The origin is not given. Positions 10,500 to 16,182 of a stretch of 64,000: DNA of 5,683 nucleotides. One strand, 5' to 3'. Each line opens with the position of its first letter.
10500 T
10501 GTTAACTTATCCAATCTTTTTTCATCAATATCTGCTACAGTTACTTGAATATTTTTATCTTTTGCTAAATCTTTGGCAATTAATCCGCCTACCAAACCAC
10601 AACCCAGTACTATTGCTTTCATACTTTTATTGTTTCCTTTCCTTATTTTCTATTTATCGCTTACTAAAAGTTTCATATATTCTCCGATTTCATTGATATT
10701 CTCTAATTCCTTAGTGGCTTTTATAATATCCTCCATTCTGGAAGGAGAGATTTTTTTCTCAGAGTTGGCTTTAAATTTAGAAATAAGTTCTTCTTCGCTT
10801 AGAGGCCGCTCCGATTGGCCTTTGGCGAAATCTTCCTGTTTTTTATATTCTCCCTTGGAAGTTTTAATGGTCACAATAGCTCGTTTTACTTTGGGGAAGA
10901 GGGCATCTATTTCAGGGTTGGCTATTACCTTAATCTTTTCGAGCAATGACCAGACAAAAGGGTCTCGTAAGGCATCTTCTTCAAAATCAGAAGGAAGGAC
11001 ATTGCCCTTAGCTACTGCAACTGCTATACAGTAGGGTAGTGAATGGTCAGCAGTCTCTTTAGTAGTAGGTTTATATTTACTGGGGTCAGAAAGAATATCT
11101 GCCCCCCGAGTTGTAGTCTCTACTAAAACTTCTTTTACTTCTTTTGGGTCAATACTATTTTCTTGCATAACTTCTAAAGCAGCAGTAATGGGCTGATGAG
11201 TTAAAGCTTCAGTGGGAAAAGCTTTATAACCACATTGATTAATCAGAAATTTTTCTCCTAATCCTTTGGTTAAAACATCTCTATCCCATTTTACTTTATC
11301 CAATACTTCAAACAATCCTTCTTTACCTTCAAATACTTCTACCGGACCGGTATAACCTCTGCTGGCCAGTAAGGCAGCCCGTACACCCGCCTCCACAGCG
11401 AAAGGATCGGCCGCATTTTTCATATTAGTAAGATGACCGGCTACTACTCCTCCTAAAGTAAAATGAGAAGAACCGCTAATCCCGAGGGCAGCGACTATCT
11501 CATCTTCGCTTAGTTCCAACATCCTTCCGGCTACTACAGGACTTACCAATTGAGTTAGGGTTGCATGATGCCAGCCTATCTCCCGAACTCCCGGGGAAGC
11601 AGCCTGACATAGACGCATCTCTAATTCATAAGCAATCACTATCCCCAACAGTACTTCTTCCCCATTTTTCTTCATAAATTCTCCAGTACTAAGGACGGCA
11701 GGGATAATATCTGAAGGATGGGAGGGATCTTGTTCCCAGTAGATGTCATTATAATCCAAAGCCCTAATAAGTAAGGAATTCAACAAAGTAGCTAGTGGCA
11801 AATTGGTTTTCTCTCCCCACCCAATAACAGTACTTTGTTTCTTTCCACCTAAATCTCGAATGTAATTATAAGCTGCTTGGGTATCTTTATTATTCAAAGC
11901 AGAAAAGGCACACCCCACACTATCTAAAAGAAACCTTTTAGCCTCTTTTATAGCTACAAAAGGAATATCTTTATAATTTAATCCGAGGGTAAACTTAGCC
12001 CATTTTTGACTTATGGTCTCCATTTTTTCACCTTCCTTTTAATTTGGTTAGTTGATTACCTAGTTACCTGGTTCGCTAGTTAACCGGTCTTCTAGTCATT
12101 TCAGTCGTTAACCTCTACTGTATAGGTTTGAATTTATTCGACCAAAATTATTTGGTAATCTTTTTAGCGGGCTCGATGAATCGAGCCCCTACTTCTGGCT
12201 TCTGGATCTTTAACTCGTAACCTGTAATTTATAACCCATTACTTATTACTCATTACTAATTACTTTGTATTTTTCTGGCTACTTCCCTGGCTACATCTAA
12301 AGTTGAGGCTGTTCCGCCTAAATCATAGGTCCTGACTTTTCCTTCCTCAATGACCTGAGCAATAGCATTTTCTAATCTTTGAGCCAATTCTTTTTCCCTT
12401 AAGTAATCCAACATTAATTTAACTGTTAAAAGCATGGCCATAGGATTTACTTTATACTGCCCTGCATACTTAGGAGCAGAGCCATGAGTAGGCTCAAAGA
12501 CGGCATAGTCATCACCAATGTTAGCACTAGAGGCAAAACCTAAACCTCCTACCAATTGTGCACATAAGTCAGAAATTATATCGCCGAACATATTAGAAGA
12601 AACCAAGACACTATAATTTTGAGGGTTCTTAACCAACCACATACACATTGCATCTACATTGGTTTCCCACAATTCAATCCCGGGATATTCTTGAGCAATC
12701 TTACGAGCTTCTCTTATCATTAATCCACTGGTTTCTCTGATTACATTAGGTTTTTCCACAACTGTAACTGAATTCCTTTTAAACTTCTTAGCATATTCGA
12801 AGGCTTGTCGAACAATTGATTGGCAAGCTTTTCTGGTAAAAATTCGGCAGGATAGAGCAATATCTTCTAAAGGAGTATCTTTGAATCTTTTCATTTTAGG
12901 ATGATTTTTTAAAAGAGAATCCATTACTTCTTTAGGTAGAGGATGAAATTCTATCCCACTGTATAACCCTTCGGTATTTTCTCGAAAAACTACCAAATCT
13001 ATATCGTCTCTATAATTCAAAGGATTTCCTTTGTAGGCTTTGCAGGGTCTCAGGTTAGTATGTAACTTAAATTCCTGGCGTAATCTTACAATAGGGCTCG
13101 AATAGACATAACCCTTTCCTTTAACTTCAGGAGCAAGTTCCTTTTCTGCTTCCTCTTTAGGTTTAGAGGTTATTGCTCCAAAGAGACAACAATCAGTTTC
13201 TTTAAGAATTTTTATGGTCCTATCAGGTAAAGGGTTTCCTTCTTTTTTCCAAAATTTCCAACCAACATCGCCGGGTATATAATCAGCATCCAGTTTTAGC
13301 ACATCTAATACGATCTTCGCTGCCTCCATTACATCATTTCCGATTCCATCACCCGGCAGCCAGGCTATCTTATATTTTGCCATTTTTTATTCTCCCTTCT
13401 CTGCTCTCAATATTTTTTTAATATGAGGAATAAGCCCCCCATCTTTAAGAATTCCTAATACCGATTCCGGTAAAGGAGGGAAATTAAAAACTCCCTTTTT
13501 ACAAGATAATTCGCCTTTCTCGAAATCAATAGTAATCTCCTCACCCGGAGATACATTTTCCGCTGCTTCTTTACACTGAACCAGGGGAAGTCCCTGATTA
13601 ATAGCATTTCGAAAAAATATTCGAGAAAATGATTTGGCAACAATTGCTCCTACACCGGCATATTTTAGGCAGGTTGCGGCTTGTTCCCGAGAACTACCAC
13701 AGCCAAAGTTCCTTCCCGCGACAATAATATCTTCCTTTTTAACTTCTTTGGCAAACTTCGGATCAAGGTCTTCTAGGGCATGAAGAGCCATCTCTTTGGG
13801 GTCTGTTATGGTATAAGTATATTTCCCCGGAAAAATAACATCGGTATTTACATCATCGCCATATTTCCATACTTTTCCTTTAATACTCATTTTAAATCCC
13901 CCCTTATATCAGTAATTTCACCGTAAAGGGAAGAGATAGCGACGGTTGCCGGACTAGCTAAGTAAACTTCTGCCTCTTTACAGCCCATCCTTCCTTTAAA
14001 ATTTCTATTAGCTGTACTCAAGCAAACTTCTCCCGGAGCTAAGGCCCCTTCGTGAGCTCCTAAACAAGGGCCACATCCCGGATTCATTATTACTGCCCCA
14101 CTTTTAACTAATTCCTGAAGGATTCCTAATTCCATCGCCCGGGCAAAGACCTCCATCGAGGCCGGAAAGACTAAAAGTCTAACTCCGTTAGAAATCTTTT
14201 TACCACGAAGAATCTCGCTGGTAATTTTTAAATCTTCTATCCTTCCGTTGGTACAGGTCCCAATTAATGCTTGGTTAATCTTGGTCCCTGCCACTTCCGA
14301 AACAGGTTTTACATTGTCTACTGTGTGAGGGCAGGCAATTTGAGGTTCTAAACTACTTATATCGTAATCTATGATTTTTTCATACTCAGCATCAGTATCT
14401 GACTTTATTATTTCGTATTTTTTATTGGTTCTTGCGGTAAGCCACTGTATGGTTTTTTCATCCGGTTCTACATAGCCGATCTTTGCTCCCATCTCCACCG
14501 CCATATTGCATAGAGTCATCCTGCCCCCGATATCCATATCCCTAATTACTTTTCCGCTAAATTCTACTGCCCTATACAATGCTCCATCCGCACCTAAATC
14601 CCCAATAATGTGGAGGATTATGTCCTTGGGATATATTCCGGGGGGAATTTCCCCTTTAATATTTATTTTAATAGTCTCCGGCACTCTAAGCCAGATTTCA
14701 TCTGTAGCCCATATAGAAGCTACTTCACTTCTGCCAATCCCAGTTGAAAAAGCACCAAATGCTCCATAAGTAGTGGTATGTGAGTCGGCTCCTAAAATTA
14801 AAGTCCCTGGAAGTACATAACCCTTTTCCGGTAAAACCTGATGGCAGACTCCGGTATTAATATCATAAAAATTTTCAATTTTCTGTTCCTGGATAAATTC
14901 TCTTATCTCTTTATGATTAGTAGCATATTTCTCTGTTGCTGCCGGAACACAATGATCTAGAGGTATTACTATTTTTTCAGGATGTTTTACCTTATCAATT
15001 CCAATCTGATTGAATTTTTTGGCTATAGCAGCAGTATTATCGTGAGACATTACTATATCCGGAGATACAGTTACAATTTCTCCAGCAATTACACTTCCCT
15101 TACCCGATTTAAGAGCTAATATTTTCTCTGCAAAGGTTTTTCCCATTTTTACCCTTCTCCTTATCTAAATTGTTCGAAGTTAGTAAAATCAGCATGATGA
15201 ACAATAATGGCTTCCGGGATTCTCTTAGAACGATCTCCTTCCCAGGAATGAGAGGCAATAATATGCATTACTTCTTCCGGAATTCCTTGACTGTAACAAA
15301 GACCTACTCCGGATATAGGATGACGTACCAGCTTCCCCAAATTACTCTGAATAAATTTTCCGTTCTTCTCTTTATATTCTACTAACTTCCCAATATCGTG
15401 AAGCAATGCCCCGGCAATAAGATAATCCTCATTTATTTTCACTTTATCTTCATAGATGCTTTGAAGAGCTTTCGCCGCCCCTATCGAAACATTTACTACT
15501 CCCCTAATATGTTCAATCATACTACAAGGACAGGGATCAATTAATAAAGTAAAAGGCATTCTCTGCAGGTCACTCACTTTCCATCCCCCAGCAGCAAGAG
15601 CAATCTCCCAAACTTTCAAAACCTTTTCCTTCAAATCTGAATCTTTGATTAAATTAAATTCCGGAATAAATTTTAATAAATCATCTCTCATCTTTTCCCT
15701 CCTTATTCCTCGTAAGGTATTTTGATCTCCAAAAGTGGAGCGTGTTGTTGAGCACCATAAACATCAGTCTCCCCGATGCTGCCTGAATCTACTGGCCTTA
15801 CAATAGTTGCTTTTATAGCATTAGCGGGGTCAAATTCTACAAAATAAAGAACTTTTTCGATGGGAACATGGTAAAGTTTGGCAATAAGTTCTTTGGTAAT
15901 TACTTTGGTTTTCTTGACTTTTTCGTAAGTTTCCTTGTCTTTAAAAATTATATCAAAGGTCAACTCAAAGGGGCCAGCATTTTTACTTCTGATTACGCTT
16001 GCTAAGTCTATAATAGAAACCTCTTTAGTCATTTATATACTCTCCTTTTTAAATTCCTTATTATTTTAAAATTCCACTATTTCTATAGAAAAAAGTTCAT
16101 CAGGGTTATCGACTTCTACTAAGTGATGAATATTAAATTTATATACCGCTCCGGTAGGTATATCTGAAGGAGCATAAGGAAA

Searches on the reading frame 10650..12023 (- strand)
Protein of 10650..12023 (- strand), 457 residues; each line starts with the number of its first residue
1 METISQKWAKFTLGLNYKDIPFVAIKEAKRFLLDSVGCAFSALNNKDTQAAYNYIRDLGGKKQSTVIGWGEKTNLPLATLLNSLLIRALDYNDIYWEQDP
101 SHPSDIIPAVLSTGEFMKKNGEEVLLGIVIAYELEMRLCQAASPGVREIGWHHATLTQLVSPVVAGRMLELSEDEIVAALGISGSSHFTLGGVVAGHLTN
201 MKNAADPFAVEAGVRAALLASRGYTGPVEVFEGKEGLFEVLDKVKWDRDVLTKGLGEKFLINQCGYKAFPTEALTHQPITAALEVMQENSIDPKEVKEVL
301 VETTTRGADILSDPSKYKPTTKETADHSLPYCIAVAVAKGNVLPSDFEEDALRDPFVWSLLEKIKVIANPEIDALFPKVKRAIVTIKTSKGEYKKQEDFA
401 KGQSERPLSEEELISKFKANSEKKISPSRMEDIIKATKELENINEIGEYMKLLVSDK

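Call 16: search_protein_families(library=ncbifam, proteins=[window:10650-12023:-], max_evalue=1e-8)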
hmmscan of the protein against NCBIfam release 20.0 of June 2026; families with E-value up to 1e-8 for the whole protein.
window:10650-12023:- (457 aa): 3 families
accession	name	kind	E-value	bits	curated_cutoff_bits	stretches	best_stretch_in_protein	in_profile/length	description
NF006943.0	PRK09425.1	equivalog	3.1e-29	102.1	575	1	22-454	31-479/480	bifunctional 2-methylcitrate dehydratase/aconitate hydratase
NF042438.1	PrpD_hiGCgrampos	equivalog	1.1e-26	93.6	950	1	62-448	78-478/499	2-methylcitrate dehydratase PrpD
TIGR02330.1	prpD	equivalog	2.3e-22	79.4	458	1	15-453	12-466/468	2-methylcitrate dehydratase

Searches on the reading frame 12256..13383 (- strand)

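Call 16: search_protein_families(library=ncbifam, proteins=[window:12256-13383:-], max_evalue=1e-8)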
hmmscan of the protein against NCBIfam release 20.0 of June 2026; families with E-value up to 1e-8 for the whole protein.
window:12256-13383:- (375 aa): 16 families
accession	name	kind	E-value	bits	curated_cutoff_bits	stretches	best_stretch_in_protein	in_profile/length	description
NF040626.1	AksF2_Meth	equivalog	8e-108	360.6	540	2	172-373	130-331/333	homoisocitrate dehydrogenase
TIGR02088.1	LEU3_arch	subfamily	6.5e-95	318.1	409.8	1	7-369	2-324/324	isopropylmalate/isohomocitrate dehydrogenases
NF006529.0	PRK08997.1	equivalog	3.2e-90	302.5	510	2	175-371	138-334/335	isocitrate dehydrogenase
NF040619.1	AksF_Meth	equivalog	3.3e-88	296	500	1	4-368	2-343/343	homoisocitrate dehydrogenase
TIGR00175.1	mito_nad_idh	equivalog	3.6e-77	259.8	432.4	2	177-371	138-333/334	isocitrate dehydrogenase (NAD(+))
NF002898.0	PRK03437.1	equivalog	1.3e-76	258.2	393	2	172-372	147-345/347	3-isopropylmalate dehydrogenase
NF006673.0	PRK09222.1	equivalog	1.5e-75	255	509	2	173-358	137-321/482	NADP-dependent isocitrate dehydrogenase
TIGR02089.1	TTC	equivalog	9.1e-70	235.3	470.4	2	168-371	148-351/352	tartrate dehydrogenase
TIGR00169.1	leuB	equivalog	1.2e-65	221.8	353.2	1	5-371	1-348/349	3-isopropylmalate dehydrogenase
NF006048.0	PRK08194.1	equivalog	9.8e-65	218.9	501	2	173-374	149-351/352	tartrate dehydrogenase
TIGR02924.1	ICDH_alpha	equivalog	2.3e-61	208.3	561.35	2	174-355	134-314/473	isocitrate dehydrogenase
TIGR00183.1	prok_nadp_idh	equivalog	5.7e-56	190.1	567.3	1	6-356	29-394/417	isocitrate dehydrogenase (NADP(+))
NF040855.1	iso_homocit_dh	equivalog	7.2e-54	183.3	680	2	173-372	126-319/345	isocitrate--homoisocitrate dehydrogenase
NF005425.0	PRK07006.1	equivalog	2.7e-51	174.7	490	2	243-356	282-394/416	NADP-dependent isocitrate dehydrogenase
NF005610.0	PRK07362.1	equivalog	1.8e-45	155.5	585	2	249-356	345-451/474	NADP-dependent isocitrate dehydrogenase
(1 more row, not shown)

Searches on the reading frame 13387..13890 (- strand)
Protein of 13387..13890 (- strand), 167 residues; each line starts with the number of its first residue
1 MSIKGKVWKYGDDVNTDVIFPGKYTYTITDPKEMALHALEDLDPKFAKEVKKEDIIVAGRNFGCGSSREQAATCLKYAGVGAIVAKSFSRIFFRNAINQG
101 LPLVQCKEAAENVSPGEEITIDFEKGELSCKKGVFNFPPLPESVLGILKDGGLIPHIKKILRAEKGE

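Call 16: search_protein_families(library=ncbifam, proteins=[window:13387-13890:-], max_evalue=1e-8)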
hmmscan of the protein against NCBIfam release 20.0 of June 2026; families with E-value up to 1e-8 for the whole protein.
window:13387-13890:- (167 aa): 14 families
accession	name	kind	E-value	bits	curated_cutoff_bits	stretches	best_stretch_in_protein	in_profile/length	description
TIGR02087.1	LEUD_arch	subfamily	5e-59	198.6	108.95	1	5-159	1-156/157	LeuD/DmdB family oxidoreductase small subunit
TIGR02084.1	leud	equivalog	2.9e-53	179.7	245.85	1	5-159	1-156/156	3-isopropylmalate dehydratase small subunit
NF040625.1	HacB2_Meth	equivalog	3.1e-53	179.6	230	1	2-157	3-156/161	homoaconitase small subunit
NF040604.2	HacB_Meth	equivalog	6.9e-49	165.8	230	1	1-159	1-159/159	homoaconitase small subunit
NF010629.0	PRK14023.1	equivalog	3.2e-45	153.9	229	1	6-162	3-159/166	homoaconitate hydratase small subunit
TIGR00139.1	h_aconitase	equivalog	4e-26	91.6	529.9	1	11-101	539-630/709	homoaconitase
NF002458.0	PRK01641.1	subfamily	2.3e-21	76.3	167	1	12-137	17-159/202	3-isopropylmalate dehydratase small subunit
NF005558.0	PRK07229.1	equivalog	1.4e-18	66.8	612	1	8-121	476-595/647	aconitate hydratase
TIGR01342.1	acon_putative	hypoth_equivalog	4.9e-16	58.1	719.15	1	8-121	475-598/655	putative aconitate hydratase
TIGR00171.1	leuD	equivalog_domain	1.2e-12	48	116.25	1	50-108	67-125/188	3-isopropylmalate dehydratase small subunit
NF006757.0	PRK09277.1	subfamily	4.4e-11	41.2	686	1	43-108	749-813/888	aconitate hydratase AcnA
NF009520.0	PRK12881.1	subfamily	6.6e-11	40.6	905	1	44-123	755-837/893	aconitate hydratase AcnA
TIGR01341.1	aconitase_1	equivalog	3e-10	38.5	945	1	43-111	740-807/876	aconitate hydratase AcnA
TIGR02333.1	2met_isocit_dHY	equivalog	2.8e-09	35.5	1419.85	1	50-109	729-788/858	Fe/S-dependent 2-methylisocitrate dehydratase AcnD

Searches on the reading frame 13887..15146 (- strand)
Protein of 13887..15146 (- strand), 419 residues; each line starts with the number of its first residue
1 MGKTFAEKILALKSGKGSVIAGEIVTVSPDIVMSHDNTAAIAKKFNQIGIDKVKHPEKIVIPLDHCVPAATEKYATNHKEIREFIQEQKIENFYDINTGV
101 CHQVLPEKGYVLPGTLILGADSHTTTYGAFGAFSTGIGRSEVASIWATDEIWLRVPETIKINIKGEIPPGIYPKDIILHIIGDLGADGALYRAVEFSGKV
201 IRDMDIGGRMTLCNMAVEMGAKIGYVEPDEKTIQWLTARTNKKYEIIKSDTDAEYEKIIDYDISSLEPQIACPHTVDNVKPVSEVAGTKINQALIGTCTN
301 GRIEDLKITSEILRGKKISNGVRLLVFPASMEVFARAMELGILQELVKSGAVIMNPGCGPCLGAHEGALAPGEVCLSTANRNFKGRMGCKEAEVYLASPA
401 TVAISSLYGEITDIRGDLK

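Call 4: search_protein_families(library=ncbifam, proteins=[window:13887-15146:-])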
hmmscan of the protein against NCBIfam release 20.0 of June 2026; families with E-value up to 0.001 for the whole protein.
window:13887-15146:- (419 aa): 19 families
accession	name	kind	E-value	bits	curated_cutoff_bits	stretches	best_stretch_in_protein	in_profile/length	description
NF001614.1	PRK00402.1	subfamily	7.5e-176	584.8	385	1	3-414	1-414/415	aconitase/3-isopropylmalate dehydratase large subunit family protein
TIGR01343.1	hacA_fam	subfamily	2.4e-174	579.8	385.7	1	4-413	1-410/412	homoaconitate hydratase family protein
TIGR02086.1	IPMI_arch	subfamily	2.1e-168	560.3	410.15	1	3-414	1-409/411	3-isopropylmalate dehydratase/homoaconitate hydratase family large subunit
NF040615.1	HacA_Meth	equivalog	1.6e-158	527.8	550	1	4-413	2-417/419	homoaconitase large subunit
TIGR02083.1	LEU2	equivalog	1.5e-148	495.2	610.65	1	4-413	2-415/419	3-isopropylmalate dehydratase large subunit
NF009116.0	PRK12466.1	subfamily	8.8e-100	334.5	531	2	30-284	30-305/472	3-isopropylmalate dehydratase large subunit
NF005558.0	PRK07229.1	equivalog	9e-99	331.8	612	1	1-415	1-413/647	aconitate hydratase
NF004016.0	PRK05478.1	subfamily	1e-94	317.7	510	2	30-282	29-301/468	3-isopropylmalate dehydratase large subunit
TIGR00139.1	h_aconitase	equivalog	2.8e-91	307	529.9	2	12-240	16-244/709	homoaconitase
TIGR00170.1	leuC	equivalog_domain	6.4e-80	269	560.25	2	35-283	33-301/466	3-isopropylmalate dehydratase large subunit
TIGR01342.1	acon_putative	hypoth_equivalog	3.7e-79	266.6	719.15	1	4-415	1-410/655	putative aconitate hydratase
NF006690.0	PRK09238.1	equivalog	5.4e-49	166.9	782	2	242-412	644-812/852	bifunctional aconitate hydratase 2/2-methylisocitrate dehydratase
TIGR01340.1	aconitase_mito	equivalog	1.1e-47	162.8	825.35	1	23-411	50-472/745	aconitate hydratase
NF008503.0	PRK11413.1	equivalog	2.2e-38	131.8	641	2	98-285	127-314/753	hydratase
TIGR00117.1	acnB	equivalog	5.6e-34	117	1287.2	2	243-412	644-810/844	bifunctional aconitate hydratase 2/2-methylisocitrate dehydratase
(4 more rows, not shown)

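Call 5: search_protein_families(library=pfam, proteins=[window:13887-15146:-])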
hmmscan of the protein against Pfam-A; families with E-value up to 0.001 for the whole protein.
window:13887-15146:- (419 aa): 1 family
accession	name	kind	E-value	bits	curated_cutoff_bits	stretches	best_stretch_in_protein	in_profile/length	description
PF00330.25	Aconitase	-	1.2e-106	357.9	28.7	2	22-285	14-306/463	Aconitase family (aconitate hydratase)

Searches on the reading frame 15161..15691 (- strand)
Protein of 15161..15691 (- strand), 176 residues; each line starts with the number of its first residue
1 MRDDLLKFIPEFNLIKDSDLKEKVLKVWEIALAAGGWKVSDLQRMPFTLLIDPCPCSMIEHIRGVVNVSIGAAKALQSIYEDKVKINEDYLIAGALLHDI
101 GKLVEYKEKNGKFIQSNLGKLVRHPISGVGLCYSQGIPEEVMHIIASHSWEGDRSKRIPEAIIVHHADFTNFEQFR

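Call 4: search_protein_families(library=ncbifam, proteins=[window:15161-15691:-])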
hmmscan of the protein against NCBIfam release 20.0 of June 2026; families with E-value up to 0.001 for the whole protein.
window:15161-15691:- (176 aa): 3 families
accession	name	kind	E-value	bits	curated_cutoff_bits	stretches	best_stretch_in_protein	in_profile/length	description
TIGR00277.1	HDIG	domain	1.2e-10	41.1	27.6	1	65-148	5-81/84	HDIG domain-containing metalloprotein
NF045665.1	NTPtran_DVU1551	equivalog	2e-06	27.1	315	1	55-119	215-276/359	DVU_1551 family NTP transferase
TIGR01596.1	cas3_HD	equivalog_domain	0.00019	21.5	43.45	1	60-175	3-110/178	CRISPR-associated endonuclease Cas3''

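Call 5: search_protein_families(library=pfam, proteins=[window:15161-15691:-])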
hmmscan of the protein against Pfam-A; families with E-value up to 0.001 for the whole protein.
window:15161-15691:- (176 aa): 1 family
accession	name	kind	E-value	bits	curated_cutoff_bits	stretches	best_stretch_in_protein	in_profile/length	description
PF01966.28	HD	-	8.1e-12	45.9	22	1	59-168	2-111/116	HD domain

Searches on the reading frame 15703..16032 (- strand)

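Call 4: search_protein_families(library=ncbifam, proteins=[window:15703-16032:-])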
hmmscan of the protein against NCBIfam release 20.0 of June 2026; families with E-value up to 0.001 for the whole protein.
window:15703-16032:- (109 aa): 0 families

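Call 5: search_protein_families(library=pfam, proteins=[window:15703-16032:-])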
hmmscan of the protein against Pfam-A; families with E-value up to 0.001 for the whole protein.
window:15703-16032:- (109 aa): 1 family
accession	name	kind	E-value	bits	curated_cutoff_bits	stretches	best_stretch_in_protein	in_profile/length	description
PF14330.11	DUF4387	-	4.6e-43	146.3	27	1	8-103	2-97/98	Domain of unknown function (DUF4387)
